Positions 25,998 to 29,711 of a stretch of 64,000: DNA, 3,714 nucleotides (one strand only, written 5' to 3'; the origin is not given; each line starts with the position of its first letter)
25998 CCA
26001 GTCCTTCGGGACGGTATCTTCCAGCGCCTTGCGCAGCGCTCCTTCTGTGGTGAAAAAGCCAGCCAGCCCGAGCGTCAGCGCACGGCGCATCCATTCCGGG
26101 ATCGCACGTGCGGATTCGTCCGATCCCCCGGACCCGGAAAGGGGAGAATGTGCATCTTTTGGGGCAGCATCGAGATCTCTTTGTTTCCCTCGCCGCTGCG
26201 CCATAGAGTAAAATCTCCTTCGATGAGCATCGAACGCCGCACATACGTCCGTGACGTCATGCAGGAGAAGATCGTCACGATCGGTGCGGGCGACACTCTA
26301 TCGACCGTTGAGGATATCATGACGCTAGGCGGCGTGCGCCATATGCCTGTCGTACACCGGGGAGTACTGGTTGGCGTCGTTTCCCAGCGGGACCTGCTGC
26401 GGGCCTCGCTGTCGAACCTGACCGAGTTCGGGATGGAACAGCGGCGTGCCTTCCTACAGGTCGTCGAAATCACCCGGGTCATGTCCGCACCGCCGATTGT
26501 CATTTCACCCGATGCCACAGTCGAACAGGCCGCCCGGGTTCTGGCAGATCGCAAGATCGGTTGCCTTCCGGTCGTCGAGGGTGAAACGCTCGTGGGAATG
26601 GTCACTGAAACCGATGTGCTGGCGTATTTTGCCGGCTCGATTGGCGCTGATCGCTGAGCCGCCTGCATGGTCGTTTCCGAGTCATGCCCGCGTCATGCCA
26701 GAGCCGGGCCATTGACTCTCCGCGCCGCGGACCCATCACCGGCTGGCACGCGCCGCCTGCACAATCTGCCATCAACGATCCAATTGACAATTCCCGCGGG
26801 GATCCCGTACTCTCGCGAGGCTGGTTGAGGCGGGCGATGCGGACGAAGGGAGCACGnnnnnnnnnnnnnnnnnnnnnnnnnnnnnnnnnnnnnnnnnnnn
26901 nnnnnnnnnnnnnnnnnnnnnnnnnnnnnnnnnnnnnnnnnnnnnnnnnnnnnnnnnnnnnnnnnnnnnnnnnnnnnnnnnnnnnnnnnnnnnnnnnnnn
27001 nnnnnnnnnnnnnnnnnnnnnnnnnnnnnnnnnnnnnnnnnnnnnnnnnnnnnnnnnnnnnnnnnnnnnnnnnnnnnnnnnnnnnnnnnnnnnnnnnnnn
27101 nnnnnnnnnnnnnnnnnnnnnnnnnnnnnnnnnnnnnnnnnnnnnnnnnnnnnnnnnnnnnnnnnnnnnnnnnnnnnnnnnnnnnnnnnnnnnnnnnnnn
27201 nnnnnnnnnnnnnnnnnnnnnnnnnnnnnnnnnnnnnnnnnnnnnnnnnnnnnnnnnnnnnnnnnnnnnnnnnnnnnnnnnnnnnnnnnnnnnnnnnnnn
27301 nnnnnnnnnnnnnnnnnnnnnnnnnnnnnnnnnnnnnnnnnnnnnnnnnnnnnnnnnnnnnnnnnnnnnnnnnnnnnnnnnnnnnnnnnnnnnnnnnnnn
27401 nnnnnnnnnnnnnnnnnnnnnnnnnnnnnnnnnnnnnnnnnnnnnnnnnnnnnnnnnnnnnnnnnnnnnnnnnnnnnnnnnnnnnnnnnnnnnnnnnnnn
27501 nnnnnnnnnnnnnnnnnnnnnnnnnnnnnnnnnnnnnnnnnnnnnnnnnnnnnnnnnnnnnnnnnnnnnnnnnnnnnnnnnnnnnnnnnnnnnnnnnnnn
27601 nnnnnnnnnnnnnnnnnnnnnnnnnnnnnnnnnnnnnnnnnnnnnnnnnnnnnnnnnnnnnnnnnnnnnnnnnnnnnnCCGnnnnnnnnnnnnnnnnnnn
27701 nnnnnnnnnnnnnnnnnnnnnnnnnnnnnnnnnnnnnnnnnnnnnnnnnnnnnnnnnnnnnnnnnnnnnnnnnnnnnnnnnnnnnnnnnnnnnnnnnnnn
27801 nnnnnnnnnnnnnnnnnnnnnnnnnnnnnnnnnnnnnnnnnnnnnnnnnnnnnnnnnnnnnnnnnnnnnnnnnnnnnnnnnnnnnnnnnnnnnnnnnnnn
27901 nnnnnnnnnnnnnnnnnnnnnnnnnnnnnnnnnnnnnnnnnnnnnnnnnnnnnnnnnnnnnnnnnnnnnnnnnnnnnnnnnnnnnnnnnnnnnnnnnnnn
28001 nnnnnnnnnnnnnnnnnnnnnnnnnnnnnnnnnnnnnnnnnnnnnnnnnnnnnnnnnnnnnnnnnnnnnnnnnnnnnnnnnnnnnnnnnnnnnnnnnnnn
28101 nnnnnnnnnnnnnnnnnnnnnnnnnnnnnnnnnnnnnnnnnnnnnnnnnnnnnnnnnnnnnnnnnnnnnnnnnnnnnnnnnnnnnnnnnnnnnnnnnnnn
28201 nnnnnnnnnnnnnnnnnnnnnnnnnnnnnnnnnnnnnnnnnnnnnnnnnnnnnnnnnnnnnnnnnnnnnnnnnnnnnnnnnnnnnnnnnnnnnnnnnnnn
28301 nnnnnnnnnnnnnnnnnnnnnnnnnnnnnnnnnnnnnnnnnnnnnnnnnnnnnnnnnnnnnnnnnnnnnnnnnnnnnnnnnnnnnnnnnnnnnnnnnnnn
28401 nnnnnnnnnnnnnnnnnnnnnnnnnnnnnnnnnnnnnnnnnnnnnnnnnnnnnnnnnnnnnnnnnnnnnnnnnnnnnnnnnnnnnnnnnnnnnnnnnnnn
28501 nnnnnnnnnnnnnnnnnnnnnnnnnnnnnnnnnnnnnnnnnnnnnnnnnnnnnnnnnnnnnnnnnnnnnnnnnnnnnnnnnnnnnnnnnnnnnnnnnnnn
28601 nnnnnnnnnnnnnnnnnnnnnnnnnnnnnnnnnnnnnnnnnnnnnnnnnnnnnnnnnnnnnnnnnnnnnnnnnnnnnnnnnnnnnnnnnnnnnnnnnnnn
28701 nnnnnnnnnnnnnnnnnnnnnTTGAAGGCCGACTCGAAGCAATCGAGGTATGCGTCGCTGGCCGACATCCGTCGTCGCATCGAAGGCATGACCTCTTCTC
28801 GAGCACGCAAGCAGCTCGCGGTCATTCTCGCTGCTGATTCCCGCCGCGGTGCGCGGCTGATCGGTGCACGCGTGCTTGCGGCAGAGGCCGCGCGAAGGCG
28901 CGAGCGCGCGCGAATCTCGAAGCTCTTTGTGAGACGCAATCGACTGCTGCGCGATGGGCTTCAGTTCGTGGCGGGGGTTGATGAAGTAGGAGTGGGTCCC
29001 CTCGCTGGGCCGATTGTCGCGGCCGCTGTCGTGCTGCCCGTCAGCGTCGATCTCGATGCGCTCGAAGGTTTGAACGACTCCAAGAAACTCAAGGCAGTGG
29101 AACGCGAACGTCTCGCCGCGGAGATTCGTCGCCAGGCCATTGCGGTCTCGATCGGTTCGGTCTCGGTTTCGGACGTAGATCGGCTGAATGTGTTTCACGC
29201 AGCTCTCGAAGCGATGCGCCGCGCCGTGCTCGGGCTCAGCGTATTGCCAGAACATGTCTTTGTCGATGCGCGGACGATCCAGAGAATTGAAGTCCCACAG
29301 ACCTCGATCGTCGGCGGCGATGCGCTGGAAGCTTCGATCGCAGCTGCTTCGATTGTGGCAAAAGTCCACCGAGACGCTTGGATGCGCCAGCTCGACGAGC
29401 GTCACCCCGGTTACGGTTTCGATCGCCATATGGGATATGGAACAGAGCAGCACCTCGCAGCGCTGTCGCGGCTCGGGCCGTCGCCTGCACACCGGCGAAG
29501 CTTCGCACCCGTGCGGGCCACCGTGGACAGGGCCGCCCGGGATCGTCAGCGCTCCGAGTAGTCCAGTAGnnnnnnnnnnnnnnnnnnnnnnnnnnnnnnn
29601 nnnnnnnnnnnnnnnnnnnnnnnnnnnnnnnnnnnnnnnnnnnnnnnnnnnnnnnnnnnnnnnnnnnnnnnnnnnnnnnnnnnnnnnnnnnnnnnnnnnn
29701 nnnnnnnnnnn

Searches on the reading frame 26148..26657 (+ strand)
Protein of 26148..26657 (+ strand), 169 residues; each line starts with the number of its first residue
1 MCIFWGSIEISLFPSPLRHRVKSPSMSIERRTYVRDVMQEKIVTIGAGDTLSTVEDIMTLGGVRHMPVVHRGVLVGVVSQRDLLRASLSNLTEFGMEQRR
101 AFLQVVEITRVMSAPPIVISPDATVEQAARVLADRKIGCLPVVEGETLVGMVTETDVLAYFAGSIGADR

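Call 24: search_protein_families(library=pfam, proteins=[window:26148-26657:+], max_evalue=0.00001)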
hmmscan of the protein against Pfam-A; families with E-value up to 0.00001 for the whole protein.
window:26148-26657:+ (169 aa): 1 family
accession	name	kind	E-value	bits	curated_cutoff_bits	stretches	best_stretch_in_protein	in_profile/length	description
PF00571.33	CBS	-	4.3e-29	101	24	2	110-162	3-56/57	CBS domain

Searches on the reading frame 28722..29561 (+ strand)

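Call 24: search_protein_families(library=pfam, proteins=[window:28722-29561:+], max_evalue=0.00001)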
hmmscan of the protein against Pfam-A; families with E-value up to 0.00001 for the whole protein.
window:28722-29561:+ (279 aa): 1 family
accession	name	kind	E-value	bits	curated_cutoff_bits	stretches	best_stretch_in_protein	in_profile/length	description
PF01351.25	RNase_HII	-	3.4e-41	141.8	25.8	1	84-263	1-198/199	Ribonuclease HII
